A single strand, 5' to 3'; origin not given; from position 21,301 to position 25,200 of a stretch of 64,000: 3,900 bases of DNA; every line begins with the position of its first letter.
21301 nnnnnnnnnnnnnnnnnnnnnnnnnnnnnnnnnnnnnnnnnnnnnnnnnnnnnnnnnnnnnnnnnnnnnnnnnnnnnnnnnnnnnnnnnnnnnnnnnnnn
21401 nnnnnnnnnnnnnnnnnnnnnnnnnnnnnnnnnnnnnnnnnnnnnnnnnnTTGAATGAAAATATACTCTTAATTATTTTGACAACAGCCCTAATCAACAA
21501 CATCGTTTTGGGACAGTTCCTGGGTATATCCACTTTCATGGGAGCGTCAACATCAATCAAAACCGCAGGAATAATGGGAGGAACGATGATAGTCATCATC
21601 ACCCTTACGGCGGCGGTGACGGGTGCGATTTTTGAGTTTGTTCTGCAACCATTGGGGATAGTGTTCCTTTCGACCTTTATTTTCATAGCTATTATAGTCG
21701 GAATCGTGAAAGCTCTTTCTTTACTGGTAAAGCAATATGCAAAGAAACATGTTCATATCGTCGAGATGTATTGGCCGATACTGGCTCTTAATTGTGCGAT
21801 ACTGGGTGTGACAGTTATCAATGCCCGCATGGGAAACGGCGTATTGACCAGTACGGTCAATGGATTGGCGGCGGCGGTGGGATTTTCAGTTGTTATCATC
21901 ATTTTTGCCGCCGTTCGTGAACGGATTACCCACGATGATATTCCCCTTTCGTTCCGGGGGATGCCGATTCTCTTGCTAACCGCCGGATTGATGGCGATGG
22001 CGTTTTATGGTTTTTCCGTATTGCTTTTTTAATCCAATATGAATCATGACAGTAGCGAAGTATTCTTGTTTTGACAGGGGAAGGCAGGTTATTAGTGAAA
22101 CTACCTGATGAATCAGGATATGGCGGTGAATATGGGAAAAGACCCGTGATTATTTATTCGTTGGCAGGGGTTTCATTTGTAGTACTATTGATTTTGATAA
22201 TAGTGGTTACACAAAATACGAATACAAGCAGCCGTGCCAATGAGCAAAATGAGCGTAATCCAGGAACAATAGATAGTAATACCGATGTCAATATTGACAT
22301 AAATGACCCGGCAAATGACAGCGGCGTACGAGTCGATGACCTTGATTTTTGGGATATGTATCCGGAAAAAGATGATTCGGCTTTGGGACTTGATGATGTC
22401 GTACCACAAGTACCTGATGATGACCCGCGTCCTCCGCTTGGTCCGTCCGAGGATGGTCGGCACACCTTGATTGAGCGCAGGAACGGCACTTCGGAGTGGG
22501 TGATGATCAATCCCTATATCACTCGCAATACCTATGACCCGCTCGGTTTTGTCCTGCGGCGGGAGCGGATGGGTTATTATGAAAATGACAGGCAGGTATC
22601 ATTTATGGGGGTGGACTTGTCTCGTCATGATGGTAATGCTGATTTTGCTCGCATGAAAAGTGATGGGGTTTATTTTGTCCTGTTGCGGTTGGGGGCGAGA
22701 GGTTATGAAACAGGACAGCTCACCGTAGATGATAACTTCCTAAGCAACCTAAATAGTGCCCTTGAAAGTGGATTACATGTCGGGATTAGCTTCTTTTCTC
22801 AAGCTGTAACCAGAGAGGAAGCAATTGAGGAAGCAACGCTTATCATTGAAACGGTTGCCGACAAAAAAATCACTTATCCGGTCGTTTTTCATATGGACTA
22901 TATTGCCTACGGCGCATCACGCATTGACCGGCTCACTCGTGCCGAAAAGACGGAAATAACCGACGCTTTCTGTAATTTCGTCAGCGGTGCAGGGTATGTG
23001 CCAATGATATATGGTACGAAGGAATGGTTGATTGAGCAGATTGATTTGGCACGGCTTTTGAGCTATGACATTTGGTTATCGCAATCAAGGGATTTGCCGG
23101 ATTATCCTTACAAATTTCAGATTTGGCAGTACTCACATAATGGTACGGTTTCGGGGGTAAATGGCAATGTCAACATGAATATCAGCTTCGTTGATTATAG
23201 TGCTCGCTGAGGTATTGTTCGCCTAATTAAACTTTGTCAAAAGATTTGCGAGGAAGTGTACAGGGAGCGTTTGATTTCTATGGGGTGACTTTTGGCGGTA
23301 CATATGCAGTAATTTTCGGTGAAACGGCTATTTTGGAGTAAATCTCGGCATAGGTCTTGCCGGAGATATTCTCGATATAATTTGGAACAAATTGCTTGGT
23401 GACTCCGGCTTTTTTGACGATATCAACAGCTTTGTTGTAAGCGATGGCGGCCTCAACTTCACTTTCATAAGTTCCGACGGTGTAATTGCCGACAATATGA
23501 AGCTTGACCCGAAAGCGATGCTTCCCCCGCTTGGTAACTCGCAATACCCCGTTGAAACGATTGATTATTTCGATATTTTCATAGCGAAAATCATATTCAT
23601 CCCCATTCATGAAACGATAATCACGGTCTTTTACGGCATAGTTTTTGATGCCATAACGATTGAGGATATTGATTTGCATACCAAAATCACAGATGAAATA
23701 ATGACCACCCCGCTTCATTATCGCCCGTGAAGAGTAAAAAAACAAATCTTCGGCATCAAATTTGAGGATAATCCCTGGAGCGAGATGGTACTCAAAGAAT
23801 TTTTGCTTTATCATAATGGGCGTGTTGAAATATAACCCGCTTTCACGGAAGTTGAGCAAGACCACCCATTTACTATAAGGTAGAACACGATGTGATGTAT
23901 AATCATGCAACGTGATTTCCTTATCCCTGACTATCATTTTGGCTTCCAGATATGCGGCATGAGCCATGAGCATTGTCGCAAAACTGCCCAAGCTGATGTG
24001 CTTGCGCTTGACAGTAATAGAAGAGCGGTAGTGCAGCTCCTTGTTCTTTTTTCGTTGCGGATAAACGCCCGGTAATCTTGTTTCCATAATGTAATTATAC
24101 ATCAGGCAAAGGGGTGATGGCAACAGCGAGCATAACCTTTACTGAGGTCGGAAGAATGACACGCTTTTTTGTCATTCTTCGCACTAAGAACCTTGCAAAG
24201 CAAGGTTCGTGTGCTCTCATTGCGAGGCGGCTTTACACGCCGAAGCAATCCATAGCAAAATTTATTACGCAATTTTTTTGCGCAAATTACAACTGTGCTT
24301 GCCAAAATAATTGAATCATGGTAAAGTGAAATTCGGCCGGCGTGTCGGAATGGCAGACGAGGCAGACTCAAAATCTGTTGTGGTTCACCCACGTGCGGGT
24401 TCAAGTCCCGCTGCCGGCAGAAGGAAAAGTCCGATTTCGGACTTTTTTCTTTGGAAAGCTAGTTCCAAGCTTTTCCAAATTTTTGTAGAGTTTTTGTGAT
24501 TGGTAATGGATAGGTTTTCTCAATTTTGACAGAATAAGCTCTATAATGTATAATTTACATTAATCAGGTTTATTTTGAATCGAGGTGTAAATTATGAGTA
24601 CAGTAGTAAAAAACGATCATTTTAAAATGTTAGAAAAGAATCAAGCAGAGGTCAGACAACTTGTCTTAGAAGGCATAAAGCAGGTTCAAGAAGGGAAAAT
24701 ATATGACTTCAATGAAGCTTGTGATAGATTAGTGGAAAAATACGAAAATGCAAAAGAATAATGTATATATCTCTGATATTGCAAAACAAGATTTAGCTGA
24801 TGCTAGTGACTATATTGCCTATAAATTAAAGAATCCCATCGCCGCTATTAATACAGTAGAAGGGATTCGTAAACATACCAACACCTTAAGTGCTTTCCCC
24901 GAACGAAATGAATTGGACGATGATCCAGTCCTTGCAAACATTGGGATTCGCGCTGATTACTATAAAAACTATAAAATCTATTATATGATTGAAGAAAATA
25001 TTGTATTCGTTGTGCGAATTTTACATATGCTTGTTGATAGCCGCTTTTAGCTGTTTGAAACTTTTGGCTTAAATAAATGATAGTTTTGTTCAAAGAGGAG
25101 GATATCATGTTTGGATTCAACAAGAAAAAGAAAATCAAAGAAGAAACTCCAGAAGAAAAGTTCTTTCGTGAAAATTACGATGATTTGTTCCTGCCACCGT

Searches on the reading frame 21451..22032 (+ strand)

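Call 36: search_protein_families(library=pfam, proteins=[window:21451-22032:+], max_evalue=0.001)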
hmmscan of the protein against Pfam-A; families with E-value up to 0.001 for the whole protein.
window:21451-22032:+ (193 aa): 1 family
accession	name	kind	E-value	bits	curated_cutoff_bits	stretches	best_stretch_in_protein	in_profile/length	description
PF02508.19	Rnf-Nqr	-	5.6e-35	121.4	23.8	1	6-191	2-173/174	Rnf-Nqr subunit, membrane protein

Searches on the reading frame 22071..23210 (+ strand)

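Call 36: search_protein_families(library=pfam, proteins=[window:22071-23210:+], max_evalue=0.001)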
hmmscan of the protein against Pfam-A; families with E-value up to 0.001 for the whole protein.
window:22071-23210:+ (379 aa): 1 family
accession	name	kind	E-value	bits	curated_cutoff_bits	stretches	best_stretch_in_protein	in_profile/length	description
PF01183.26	Glyco_hydro_25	-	3e-18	67.2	27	1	181-363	1-180/180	Glycosyl hydrolases family 25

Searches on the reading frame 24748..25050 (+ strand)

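Call 36: search_protein_families(library=pfam, proteins=[window:24748-25050:+], max_evalue=0.001)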
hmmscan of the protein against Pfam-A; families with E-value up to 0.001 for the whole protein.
window:24748-25050:+ (100 aa): 1 family
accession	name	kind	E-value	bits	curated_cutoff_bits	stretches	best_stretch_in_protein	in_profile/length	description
PF05016.21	ParE_toxin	-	1.6e-10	41.9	23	1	7-94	2-85/89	ParE toxin of type II toxin-antitoxin system, parDE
